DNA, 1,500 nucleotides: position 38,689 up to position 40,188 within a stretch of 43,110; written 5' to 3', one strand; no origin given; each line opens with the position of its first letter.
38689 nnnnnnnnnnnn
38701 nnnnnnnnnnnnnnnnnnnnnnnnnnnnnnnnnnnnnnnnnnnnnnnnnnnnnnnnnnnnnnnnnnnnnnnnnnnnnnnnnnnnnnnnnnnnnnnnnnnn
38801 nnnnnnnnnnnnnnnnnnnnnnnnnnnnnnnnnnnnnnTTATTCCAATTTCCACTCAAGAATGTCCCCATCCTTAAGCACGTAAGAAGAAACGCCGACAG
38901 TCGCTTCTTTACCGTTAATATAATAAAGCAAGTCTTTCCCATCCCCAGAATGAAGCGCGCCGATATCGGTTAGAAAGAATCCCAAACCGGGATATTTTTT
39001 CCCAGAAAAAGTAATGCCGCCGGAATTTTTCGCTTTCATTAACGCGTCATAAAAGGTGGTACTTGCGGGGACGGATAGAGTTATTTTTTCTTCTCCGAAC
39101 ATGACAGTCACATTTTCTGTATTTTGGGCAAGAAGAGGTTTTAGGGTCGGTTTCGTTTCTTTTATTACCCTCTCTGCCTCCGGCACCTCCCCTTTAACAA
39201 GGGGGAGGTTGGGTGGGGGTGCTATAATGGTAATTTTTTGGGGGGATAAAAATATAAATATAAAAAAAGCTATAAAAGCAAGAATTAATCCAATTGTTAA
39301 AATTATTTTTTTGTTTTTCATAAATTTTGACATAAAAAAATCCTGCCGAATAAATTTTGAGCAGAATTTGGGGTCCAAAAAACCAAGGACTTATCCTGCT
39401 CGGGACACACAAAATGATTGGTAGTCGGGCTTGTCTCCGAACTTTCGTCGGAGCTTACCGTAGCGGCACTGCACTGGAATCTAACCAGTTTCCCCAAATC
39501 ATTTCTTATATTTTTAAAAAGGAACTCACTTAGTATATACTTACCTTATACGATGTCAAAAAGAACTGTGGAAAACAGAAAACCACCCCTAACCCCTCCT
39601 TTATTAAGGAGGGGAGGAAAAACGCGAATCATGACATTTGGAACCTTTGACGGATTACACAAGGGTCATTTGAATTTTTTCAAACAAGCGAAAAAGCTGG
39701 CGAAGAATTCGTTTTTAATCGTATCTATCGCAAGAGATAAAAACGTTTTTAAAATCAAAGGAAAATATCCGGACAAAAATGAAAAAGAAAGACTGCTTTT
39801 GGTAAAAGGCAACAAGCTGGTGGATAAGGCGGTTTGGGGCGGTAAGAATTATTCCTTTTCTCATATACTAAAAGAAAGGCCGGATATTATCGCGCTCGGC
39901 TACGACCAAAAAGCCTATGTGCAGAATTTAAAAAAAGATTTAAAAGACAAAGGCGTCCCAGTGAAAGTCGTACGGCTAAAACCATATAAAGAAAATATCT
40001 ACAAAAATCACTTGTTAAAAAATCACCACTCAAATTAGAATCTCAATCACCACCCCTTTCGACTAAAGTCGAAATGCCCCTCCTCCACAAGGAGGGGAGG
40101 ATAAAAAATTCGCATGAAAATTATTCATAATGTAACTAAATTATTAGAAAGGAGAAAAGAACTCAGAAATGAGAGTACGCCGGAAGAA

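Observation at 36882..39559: Cobalamin-riboswitch-like leader driving a DUF4430 plus alpha-toroid surface-protein operon: candidate B12-capture system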

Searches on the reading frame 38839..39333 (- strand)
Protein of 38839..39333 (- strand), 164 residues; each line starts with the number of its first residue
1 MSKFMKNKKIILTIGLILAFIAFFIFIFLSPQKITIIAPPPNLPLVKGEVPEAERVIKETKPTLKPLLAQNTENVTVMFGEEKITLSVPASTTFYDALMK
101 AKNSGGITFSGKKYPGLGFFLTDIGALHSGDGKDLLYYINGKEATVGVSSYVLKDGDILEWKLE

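Call 4: search_protein_families(library=pfam, proteins=[window:38839-39333:-], max_evalue=0.1)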
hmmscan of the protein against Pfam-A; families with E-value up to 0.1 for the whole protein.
window:38839-39333:- (164 aa): 1 family
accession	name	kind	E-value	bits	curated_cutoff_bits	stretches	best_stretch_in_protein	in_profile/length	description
PF14478.12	DUF4430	-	4.9e-09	37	23.8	1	92-164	2-71/72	Domain of unknown function (DUF4430)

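Call 18: search_solved_structures(query=window:38839-39333:-, max_evalue=1, show_alignments=2)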
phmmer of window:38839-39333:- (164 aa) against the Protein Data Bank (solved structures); distinct sequences matched with E-value up to 1: 18.
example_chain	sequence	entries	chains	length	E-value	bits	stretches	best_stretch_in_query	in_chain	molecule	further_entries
5no0_A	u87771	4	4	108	0.06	16.2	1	82-163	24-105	Transcobalamin-2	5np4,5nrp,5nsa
9p9u_A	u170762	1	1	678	0.11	15.4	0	68-120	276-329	Epidermal growth factor receptor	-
6f7t_A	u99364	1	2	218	0.29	14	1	21-79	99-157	FAB RY79-90, LIGHT CHAIN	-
7fgj_L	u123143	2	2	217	0.32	13.8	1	22-79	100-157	Fab Light Chain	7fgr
5eor_L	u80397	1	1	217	0.32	13.8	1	22-79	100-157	anti vaccinia virus A27 antibody 8E3 light chain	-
3s96_B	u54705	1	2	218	0.32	13.8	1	22-79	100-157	3B5H10 FAB light chain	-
7fgk_L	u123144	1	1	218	0.32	13.8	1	22-79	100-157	Fab Light Chain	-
4isv_A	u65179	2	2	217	0.32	13.8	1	22-79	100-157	1C2 FAB LIGHT CHAIN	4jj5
7fgl_L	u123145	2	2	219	0.33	13.8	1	22-79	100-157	Fab Light Chain | Light chain of Fab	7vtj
2qhr_L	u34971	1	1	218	0.33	13.8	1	22-79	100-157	13F6-1-2 Fab fragment V lambda x light chain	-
6lra_L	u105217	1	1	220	0.33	13.8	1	22-79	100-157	Fab Light Chain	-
4dcq_A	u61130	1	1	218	0.34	13.8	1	22-79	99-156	3B5H10 FAB Light Chain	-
4zrp_A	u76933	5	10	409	0.35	13.7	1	59-163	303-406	Transcobalamin-2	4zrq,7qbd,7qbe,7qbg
2bb5_A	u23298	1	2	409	0.35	13.7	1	59-163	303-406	Transcobalamin II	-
7qbf_A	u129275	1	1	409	0.35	13.7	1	59-163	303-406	Transcobalamin-2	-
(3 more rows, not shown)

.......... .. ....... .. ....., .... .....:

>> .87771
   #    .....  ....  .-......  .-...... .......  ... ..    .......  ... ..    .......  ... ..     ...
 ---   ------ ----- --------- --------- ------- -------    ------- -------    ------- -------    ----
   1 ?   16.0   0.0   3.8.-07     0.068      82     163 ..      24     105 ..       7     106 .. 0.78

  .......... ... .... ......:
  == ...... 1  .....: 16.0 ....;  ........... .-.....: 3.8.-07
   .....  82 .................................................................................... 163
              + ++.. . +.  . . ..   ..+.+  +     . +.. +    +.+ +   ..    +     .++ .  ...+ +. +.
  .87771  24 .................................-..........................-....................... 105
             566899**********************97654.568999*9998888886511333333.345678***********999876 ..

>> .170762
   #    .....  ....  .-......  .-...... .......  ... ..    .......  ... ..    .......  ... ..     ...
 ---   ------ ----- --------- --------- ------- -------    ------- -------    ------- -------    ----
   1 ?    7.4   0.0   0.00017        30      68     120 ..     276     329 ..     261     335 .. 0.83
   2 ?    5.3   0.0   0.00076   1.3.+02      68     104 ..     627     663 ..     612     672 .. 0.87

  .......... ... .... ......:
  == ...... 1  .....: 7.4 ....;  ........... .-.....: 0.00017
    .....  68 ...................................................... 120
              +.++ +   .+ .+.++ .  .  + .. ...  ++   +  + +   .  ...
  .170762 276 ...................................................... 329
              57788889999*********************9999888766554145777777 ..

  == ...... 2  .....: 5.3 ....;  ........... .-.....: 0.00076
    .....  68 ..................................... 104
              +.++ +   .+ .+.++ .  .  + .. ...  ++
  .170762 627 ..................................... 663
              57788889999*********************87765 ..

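Call 66: search_solved_structures(query=A5, max_evalue=1, show_alignments=1)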
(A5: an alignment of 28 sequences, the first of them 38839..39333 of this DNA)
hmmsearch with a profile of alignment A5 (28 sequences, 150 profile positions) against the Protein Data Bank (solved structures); distinct sequences matched with E-value up to 1: 2.
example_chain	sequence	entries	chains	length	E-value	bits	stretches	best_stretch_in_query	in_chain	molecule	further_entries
3kq4_A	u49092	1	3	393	0.042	17.4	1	56-138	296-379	Gastric intrinsic factor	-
2pmv_A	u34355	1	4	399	0.043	17.4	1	56-138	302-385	Gastric intrinsic factor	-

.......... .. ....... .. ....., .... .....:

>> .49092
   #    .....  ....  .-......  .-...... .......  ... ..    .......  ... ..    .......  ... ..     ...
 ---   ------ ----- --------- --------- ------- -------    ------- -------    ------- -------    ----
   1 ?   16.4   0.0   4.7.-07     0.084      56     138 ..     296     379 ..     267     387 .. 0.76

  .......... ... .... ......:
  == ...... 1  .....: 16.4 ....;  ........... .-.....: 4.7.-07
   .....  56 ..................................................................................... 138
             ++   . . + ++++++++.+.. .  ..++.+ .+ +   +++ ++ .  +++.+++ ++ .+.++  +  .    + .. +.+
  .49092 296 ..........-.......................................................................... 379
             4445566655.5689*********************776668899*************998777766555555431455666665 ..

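Call 68: find_homologous_proteins(query=window:38839-39333:-, max_evalue=0.001)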
Query window:38839-39333:- (164 aa): 89 proteins with E <= 0.001 among 171 candidates.
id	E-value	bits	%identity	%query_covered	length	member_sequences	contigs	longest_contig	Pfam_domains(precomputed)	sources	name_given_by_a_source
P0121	2.0e-90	318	90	100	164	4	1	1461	PF14478.13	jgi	-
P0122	2.6e-50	188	60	100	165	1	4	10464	PF14478.13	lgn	-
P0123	4.4e-49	184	59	88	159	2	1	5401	PF14478.13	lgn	-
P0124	2.5e-47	178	67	70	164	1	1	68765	PF14478.13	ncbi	ncbi:MAG: DUF4430 domain-containing protein [Minisyncoccia bacterium]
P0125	7.6e-45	170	55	100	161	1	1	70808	PF14478.13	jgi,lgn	jgi:hypothetical protein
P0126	1.4e-44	169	53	96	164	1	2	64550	PF14478.13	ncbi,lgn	ncbi:MAG: DUF4430 domain-containing protein [Minisyncoccia bacterium]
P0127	2.8e-44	168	68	70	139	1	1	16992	PF14478.13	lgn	-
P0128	8.7e-43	164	53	100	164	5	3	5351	PF14478.13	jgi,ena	-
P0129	1.0e-41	160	54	85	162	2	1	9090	PF14478.13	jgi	jgi:hypothetical protein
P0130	1.5e-41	160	65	68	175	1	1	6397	PF14478.13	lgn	-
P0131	1.9e-41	159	73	58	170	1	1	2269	PF14478.13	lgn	-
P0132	5.1e-41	158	50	97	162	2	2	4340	PF14478.13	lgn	-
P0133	1.4e-40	156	66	70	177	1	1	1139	PF14478.13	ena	-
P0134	8.7e-40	154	50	100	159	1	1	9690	PF14478.13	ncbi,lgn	-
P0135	1.4e-39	153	52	98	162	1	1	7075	PF14478.13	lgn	-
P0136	1.8e-39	153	74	58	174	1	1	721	PF14478.13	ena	-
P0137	5.0e-39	151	54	86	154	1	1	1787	PF14478.13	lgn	-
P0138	9.3e-39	151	51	100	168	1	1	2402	PF14478.13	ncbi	-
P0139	9.5e-39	151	64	69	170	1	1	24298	PF14478.13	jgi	jgi:hypothetical protein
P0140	3.1e-38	149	55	96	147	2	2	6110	PF14478.13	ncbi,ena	-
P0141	3.5e-38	149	51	98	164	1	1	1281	PF14478.13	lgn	-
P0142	2.7e-37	146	53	79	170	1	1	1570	PF14478.13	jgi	-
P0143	3.3e-37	146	53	74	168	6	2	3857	PF14478.13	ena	-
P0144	5.1e-37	145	47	97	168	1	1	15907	PF14478.13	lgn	-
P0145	6.0e-37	145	71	58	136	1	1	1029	PF14478.13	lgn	-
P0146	8.9e-37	144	44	98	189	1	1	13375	PF14478.13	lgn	-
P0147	1.5e-36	143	49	98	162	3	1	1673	PF14478.13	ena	-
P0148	1.5e-36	143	68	59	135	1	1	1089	PF14478.13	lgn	-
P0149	3.9e-36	142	51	98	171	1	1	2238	PF14478.13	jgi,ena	-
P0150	3.9e-36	142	49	99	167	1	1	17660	PF14478.13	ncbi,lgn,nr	ncbi:DUF4430 domain-containing protein [Candidatus Nomurabacteria bacterium]|nr:DUF4430 domain-conta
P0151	5.9e-36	141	53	88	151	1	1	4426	PF14478.13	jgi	jgi:hypothetical protein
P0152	1.2e-35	140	47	100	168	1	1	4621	PF14478.13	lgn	-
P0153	1.6e-35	140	48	98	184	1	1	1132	PF14478.13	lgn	-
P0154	1.8e-35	140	49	100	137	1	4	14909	PF14478.13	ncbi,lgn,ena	-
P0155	3.6e-35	139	47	98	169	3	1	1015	PF14478.13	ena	-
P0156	4.8e-35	138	66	58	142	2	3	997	PF14478.13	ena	-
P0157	4.9e-35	138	68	59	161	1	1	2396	PF14478.13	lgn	-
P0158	5.1e-35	138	64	65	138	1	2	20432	PF14478.13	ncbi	-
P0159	6.4e-35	138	45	100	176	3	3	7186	PF14478.13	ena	-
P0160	6.4e-35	138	51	87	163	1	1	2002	PF14478.13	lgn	-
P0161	6.5e-35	138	68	58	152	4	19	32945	PF14478.13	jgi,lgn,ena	-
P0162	7.6e-35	138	55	79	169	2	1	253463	PF14478.13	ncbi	ncbi:MAG: DUF4430 domain-containing protein [Candidatus Paceibacterota bacterium]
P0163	1.1e-34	137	49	96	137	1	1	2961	PF14478.13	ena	-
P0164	1.4e-34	137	68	59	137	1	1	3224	PF14478.13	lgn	-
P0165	1.8e-34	137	66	57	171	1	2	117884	PF14478.13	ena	-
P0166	4.5e-34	135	48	100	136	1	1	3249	PF14478.13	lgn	-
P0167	4.7e-34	135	62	66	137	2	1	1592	PF14478.13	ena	-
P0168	5.0e-34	135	52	97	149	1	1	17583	PF14478.13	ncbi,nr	ncbi:MAG: DUF4430 domain-containing protein [Candidatus Berkelbacteria bacterium]|nr:DUF4430 domain-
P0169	8.2e-34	134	70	54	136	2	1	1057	PF14478.13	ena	-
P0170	1.1e-33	134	51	97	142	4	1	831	PF14478.13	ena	-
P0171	1.1e-33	134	47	97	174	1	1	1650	PF14478.13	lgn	-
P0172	1.5e-33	134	48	98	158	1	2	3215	PF14478.13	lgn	-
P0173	2.0e-33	133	60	65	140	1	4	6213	PF14478.13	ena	-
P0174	2.6e-33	133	46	88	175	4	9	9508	PF14478.13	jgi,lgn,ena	-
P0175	2.9e-33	133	45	100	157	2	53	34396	PF14478.13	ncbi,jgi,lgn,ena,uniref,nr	ncbi:hypothetical protein A2643_03605 [Candidatus Nomurabacteria bacterium RIFCSPHIGHO2_01_FULL_39_2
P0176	5.8e-33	132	47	98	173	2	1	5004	PF14478.13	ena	-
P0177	6.5e-33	132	61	63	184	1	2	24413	PF14478.13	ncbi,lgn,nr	ncbi:MAG: DUF4430 domain-containing protein [bacterium]|nr:DUF4430 domain-containing protein [bacter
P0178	7.1e-33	131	43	96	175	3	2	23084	PF14478.13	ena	-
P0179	7.4e-33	131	63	61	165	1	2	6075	PF14478.13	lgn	-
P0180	1.2e-32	131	59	65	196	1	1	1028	PF14478.13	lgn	-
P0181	1.3e-32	131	45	97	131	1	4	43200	PF14478.13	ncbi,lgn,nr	ncbi:DUF4430 domain-containing protein [Candidatus Nomurabacteria bacterium]|nr:DUF4430 domain-conta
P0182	1.6e-32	130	48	98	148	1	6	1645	PF14478.13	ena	-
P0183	1.7e-32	130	62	57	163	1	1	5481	PF14478.13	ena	-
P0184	1.8e-32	130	45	90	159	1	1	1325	PF14478.13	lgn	-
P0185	8.2e-32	128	48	96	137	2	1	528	PF14478.13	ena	-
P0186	9.5e-32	128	47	100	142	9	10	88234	PF14478.13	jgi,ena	-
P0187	1.1e-31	128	68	57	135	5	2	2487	PF14478.13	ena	-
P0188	1.2e-31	127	65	57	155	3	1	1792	PF14478.13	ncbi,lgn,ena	-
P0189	1.3e-31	127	62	61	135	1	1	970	PF14478.13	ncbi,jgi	jgi:hypothetical protein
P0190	2.4e-31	126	45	98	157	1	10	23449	PF14478.13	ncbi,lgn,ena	-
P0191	3.8e-31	126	62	61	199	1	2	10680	PF14478.13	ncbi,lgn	-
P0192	4.3e-31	126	69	51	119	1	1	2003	PF14478.13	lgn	-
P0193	1.2e-30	124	73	46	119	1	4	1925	PF14478.13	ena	-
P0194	1.4e-30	124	68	55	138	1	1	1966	PF14478.13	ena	-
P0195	2.1e-30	123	48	75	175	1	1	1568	PF14478.13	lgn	-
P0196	2.6e-30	123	64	58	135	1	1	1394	PF14478.13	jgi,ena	-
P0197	6.3e-30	122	58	69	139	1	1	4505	PF14478.13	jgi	jgi:hypothetical protein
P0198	6.6e-30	122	51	74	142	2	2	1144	PF14478.13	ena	-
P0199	6.9e-30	122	74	45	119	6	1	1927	PF14478.13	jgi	-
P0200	9.6e-30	121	73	46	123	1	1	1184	PF14478.13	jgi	-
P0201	1.2e-29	121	45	85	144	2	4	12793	PF14478.13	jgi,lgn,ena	-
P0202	1.5e-29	121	63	56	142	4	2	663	PF14478.13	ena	-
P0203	4.7e-29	119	45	98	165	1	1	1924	PF14478.13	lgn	-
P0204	3.5e-28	116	41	98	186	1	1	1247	PF14478.13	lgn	-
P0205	4.6e-28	116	51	73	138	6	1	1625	PF14478.13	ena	-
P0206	2.9e-27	113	43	98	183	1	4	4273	PF14478.13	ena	-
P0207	9.8e-27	111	61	54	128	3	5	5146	PF14478.13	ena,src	-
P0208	1.5e-25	108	41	87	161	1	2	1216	PF14478.13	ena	-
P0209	1.1e-12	66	34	88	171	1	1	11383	PF14478.13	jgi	-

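Call 74: predict_structure(alignment_id=A6)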
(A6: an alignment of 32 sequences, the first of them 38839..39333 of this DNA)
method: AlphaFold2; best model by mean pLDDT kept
length: 164 residues; sequences in the alignment: 32
mean_pLDDT: 82.4   pTM: 0.54
mean pLDDT of the five models: 82.4, 80.4, 80.1, 68.9, 62.6
residues with pLDDT >= 90: 94; 70-90: 28; 50-70: 34; < 50: 8
segments of 3 or more residues with pLDDT < 50: 47-49, 52-55
pLDDT, mean of each block of 10 residues (from residue 1): 68 95 91 68 53 50 61 95 95 93 94 87 94 93 82 95 94
secondary structure, 60 per line:
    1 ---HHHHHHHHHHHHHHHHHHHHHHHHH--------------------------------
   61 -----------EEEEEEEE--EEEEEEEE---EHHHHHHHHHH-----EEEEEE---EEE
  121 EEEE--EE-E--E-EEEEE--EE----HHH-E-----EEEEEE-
elements in order: H4-28 E72-79 E82-89 H94-103 E109-114 E118-124 E135-139 E158-163

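Call 76: fold_search(model_id=the predicted structure, library=pdb)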
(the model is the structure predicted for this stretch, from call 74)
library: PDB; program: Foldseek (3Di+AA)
matches with E <= 10: 1063; with E <= 0.001: 17
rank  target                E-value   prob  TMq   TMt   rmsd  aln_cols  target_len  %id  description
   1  7qbe_C                5.6e-07  1.00  0.52  0.22   6.4       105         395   26  TC:CD320 in complex with nanobody TC-Nb11 (released 2022-03-16)
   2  7qbg_C                1.6e-06  1.00  0.53  0.23   1.8       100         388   25  TC:CD320 in complex with nanobody TC-Nb4 (released 2022-03-16)
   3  7qbf_A                1.7e-06  1.00  0.53  0.22   1.8       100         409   25  TC:CD320 in complex with nanobody TC-Nb34 (released 2022-03-16)
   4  4zrp_A                2.3e-06  1.00  0.53  0.22   1.8       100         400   25  TC:CD320 (released 2016-07-20)
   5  7qbe_A                2.7e-06  1.00  0.53  0.23   4.1       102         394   25  TC:CD320 in complex with nanobody TC-Nb11 (released 2022-03-16)
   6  5np4                  3.7e-06  1.00  0.53  0.79   1.9       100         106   25  Beta domain of human transcobalamin bound to cyanocobalamin (released 2017-09-27)
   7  5no0                  3.9e-06  1.00  0.53  0.80   1.8       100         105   25  Beta domain of human transcobalamin in apo form (released 2017-09-27)
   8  4zrp_B                5.7e-06  1.00  0.52  0.22   1.9       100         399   25  TC:CD320 (released 2016-07-20)
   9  7qbg_A                7.2e-06  1.00  0.53  0.24   1.7       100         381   25  TC:CD320 in complex with nanobody TC-Nb4 (released 2022-03-16)
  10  2bb6_A                7.7e-06  1.00  0.52  0.22   1.8        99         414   22  Structure of Cobalamin-complexed Bovine Transcobalamin in Monoclinic Crystal Form (released 2006-04-04)
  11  3u7z_B                8.7e-06  1.00  0.42  0.66   3.2        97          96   16  Crystal structure of a putative metal binding protein RUMGNA_00854 (ZP_02040092.1) from Ruminococcus gnavus ATCC 29149 (released 2011-11-02)
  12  2bb5_A                9.2e-06  1.00  0.53  0.22   1.8       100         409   25  Structure of Human Transcobalamin in complex with Cobalamin (released 2006-04-04)
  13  8ixu                  1.3e-05  1.00  0.51  0.22   2.0        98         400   22  Rat Transcobalamin in Complex with Cobalamin (released 2024-05-22)
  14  8ixt                  1.4e-05  1.00  0.51  0.22   2.0        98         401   22  Rat Transcobalamin in Complex with Glutathionylcobalamin (released 2024-05-22)
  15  2v3n                  1.6e-05  1.00  0.52  0.22   1.8        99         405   22  Crystallographic analysis of upper axial ligand substitutions in cobalamin bound to transcobalamin (released 2007-10-30)
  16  3u7z_A                1.9e-05  1.00  0.45  0.72   3.0        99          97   14  Crystal structure of a putative metal binding protein RUMGNA_00854 (ZP_02040092.1) from Ruminococcus gnavus ATCC 29149 (released 2011-11-02)
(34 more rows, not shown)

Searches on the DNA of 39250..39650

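Call 5: search_rna_families(source=window, start=39250, end=39650, threshold=evalue, max_evalue=10, show_alignments=3)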
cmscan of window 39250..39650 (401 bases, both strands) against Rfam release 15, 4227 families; matches with E-value up to 10: 6.
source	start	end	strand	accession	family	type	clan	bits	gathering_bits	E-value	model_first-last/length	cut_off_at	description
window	39411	39543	-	RF00174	Cobalamin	Cis-reg; riboswitch;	CL00101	38.3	31.5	2.4e-08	1-189/189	no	Cobalamin riboswitch aptamer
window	39410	39520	+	RF01515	Afu_514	Gene; snRNA; snoRNA; CD-box;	-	19.1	39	0.21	1-106/106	no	A. fumigatus snoRNA Afu_514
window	39292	39404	-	RF01644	ceN59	Gene; snRNA; snoRNA; HACA-box;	-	18.2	50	1.6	1-137/137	no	Caenorhabditis snoRNA ceN59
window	39476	39578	-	RF00451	MIR395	Gene; miRNA;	-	14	56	5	1-104/104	no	mir-395 microRNA precursor family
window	39364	39383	-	RF04360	psbT-asRNA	Gene; antisense;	-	13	48.5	8.4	1-38/38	no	Plastid psbT antisense RNA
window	39297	39489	+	RF01946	KCNQ1OT1_1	Gene; lncRNA;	-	4.9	70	4.1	288-464/464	no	KCNQ1 overlapping transcript 1 conserved region 1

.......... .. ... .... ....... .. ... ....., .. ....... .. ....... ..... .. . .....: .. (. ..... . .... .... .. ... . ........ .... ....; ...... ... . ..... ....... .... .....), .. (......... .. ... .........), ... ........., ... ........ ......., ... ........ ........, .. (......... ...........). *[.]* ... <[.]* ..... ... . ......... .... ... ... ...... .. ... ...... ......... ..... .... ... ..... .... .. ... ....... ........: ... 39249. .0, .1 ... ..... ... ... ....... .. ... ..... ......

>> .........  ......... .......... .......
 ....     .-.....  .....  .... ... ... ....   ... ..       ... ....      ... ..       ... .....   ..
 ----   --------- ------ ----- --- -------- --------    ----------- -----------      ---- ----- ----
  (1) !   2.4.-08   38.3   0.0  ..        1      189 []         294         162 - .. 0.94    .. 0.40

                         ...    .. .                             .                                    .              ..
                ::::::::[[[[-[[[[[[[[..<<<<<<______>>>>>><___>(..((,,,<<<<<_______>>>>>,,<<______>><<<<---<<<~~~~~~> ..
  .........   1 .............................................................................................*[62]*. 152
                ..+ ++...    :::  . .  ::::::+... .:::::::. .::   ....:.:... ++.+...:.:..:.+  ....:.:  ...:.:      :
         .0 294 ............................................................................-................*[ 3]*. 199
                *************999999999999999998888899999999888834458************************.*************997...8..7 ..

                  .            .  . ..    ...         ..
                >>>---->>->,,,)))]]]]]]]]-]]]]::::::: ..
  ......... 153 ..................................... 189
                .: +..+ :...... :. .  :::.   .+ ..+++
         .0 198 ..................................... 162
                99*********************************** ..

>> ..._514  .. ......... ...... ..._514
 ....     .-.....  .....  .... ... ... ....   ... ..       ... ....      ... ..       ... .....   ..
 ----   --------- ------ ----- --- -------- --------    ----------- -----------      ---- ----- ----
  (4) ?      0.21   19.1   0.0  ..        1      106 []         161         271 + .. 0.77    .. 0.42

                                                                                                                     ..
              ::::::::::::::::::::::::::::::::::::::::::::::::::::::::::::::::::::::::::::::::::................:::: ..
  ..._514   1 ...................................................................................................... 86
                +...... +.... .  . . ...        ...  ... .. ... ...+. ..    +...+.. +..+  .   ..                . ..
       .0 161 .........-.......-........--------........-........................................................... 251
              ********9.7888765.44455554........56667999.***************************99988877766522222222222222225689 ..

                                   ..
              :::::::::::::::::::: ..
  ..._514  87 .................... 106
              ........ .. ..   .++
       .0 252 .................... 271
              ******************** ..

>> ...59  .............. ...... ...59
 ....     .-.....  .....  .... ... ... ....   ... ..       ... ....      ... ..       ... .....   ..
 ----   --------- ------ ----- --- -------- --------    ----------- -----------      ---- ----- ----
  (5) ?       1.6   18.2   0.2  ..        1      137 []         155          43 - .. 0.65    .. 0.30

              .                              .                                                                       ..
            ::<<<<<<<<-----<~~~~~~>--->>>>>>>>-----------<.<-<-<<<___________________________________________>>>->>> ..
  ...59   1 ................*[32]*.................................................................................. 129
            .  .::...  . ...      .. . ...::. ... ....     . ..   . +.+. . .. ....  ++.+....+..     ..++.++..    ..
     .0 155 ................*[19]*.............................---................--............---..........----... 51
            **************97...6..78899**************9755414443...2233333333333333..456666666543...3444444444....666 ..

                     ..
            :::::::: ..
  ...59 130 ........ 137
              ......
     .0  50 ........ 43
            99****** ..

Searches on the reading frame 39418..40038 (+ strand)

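Call 55: search_protein_families(library=pfam, proteins=[window:39418-40038:+], max_evalue=0.001)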
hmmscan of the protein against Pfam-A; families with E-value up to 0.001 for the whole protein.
window:39418-40038:+ (206 aa): 2 families
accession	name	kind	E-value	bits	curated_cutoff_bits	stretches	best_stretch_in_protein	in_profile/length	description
PF01467.32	CTP_transf_like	-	5.8e-12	46.4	21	1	73-179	2-106/133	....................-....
PF06574.18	FAD_syn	-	5.6e-07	29.9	27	1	70-98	8-36/158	FAD synthetase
